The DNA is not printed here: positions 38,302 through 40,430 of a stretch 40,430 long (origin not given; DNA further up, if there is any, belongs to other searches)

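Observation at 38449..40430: In-frame fusion of an NtrC-type sigma-54 activator to a membrane anchor and an 11-heme periplasmic cytochrome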

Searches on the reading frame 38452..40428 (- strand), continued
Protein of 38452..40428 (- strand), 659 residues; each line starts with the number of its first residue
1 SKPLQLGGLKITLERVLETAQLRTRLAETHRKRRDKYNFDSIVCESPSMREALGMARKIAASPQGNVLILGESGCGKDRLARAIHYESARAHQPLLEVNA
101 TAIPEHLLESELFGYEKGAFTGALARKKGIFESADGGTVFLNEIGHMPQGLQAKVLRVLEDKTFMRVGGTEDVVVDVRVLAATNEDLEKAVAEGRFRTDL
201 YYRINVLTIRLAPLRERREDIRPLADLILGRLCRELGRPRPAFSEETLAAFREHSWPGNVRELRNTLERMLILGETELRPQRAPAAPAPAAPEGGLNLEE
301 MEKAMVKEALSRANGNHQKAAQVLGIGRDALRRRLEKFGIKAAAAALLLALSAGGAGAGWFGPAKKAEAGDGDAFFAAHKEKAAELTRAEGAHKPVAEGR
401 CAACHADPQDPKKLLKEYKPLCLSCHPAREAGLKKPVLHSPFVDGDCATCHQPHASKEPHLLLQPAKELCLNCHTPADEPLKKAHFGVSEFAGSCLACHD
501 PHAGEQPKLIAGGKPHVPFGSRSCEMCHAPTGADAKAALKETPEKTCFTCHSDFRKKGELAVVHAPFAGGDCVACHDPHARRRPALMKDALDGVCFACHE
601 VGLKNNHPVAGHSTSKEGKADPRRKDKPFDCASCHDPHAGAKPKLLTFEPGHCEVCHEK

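Call 63: predict_structure(alignment_id=A2)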
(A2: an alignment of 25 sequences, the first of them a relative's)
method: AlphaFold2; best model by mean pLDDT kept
length: 761 residues; sequences in the alignment: 25
mean_pLDDT: 60.1   pTM: 0.41
mean pLDDT of the five models: 60.1, 60.1, 58.0, 54.5, 50.4
residues with pLDDT >= 90: 20; 70-90: 217; 50-70: 270; < 50: 254
segments of 3 or more residues with pLDDT < 50: 1-4, 13-15, 99-118, 120-124, 218-228, 265-276, 298-307, 384-398, 444-471, 557-561, 585-587, 593-626, 633-638, 664-666, 672-697, 699-722, 733-761
pLDDT, mean of each block of 10 residues (from residue 1): 49 51 61 73 65 60 70 61 53 54 38 45 55 81 90 89 74 77 89 79 66 56 43 69 74 61 41 46 70 56 52 87 91 87 87 83 86 84 45 49 80 77 72 77 48 31 32 72 76 64 72 60 56 59 64 53 56 61 52 46 44 37 46 51 53 51 51 48 36 45 45 41 50 44 34 37 32
secondary structure, 60 per line:
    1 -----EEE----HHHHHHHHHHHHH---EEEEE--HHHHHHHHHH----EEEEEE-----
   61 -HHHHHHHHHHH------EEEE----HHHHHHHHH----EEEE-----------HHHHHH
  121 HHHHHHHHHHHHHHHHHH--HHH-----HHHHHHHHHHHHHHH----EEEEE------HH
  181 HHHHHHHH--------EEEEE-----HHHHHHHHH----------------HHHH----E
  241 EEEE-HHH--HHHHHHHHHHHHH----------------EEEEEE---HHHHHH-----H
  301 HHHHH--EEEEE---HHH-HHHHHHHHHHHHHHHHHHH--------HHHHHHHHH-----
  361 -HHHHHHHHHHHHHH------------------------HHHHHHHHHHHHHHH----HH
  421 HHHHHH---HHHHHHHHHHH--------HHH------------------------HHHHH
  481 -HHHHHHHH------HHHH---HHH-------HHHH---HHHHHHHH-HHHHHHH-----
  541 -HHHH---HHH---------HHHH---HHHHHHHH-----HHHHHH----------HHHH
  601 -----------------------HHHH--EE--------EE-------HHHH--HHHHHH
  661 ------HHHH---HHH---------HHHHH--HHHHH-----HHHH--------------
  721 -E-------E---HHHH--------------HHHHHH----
elements in order (helices of 4 or more, strands of 3 or more residues): E6-8 H13-25 E29-33 H36-45 E50-55 H62-72 E79-82 H87-95 E100-103 H115-138 H149-163 E168-172 H179-188 E197-201 H207-215 H232-235 E240-244 H251-263 E280-285 H289-294 H300-305 E308-312 H320-338 H347-355 H362-375 H400-414 H419-426 H430-440 H476-480 H482-489 H496-499 H513-516 H520-527 H529-535 H542-545 H561-564 H568-575 H581-586 H597-600 H624-627 H649-652 H655-660 H667-670 H686-690 H693-697 H703-706 H734-737 H752-757

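Call 64: find_encoding_contigs(protein=P0424, flank=6000, max_places=1)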
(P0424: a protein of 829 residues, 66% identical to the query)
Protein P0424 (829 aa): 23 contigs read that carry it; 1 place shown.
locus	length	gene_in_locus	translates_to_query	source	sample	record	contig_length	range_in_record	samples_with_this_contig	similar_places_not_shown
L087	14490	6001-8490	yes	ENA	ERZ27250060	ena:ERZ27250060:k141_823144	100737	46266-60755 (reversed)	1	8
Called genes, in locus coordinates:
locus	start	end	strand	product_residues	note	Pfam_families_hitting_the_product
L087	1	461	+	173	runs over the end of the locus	PF09835:DUF2062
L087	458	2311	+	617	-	PF05359:DUF748 (weak)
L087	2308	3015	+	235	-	PF03575:Peptidase_S51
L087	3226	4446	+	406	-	-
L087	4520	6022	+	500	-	PF00672:HAMP (weak), PF00512:HisKA, PF13581:HATPase_c_2 (faint), PF02518:HATPase_c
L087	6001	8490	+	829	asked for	PF00072:Response_reg, PF00158:Sigma54_activat, PF14532:Sigma54_activ_2, PF07728:AAA_5, PF25601:AAA_lid_14, PF02954:HTH_8, PF03264:Cytochrom_NNT (faint), PF14522:Cytochrome_C7 (weak), +3 more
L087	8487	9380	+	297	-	PF01292:Ni_hydr_CYTB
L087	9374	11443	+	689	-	PF14522:Cytochrome_C7 (faint), PF14537:Cytochrom_c3_2 (faint)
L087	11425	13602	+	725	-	PF14522:Cytochrome_C7 (faint), PF14537:Cytochrom_c3_2 (faint), PF22113:Mtrc-MtrF_II-IV_dom (faint), PF09699:Paired_CXXCH_1 (faint), PF01292:Ni_hydr_CYTB (faint)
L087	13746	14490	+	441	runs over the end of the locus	PF02085:Cytochrom_CIII (faint), PF14522:Cytochrome_C7 (faint), PF14537:Cytochrom_c3_2 (faint), PF22113:Mtrc-MtrF_II-IV_dom (faint)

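Call 65: find_encoding_contigs(protein=P0435, flank=6000, max_places=1)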
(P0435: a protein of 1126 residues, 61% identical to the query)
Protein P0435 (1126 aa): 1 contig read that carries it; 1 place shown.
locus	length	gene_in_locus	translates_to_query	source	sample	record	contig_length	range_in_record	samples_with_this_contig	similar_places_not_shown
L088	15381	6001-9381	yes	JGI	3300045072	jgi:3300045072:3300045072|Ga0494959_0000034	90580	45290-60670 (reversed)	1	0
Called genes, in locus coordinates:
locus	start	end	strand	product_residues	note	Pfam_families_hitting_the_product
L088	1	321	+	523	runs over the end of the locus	PF00072:Response_reg, PF08665:PglZ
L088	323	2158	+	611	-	PF00664:ABC_membrane, PF00005:ABC_tran, PF02463:SMC_N (faint)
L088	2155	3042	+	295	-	PF03279:Lip_A_acyltrans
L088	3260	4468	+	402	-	-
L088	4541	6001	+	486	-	PF00672:HAMP (faint), PF00512:HisKA (weak), PF02518:HATPase_c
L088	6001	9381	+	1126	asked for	PF00072:Response_reg, PF00158:Sigma54_activat, PF07728:AAA_5 (weak), PF14532:Sigma54_activ_2, PF25601:AAA_lid_14, PF02954:HTH_8, PF14522:Cytochrome_C7 (faint), PF14537:Cytochrom_c3_2 (faint), +2 more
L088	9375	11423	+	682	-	PF09699:Paired_CXXCH_1 (faint), PF14522:Cytochrome_C7 (faint), PF14537:Cytochrom_c3_2 (faint), PF22113:Mtrc-MtrF_II-IV_dom (faint), PF22678:Cytochrom_c_NrfB-like (faint), PF01292:Ni_hydr_CYTB (weak)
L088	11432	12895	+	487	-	PF02085:Cytochrom_CIII (faint), PF14537:Cytochrom_c3_2 (weak), PF14522:Cytochrome_C7 (weak)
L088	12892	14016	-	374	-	PF01734:Patatin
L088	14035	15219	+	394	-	PF00266:Aminotran_5, PF22580:KYNU_C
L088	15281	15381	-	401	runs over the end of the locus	PF00579:tRNA-synt_1b, PF22421:SYY_C-terminal (weak), PF01479:S4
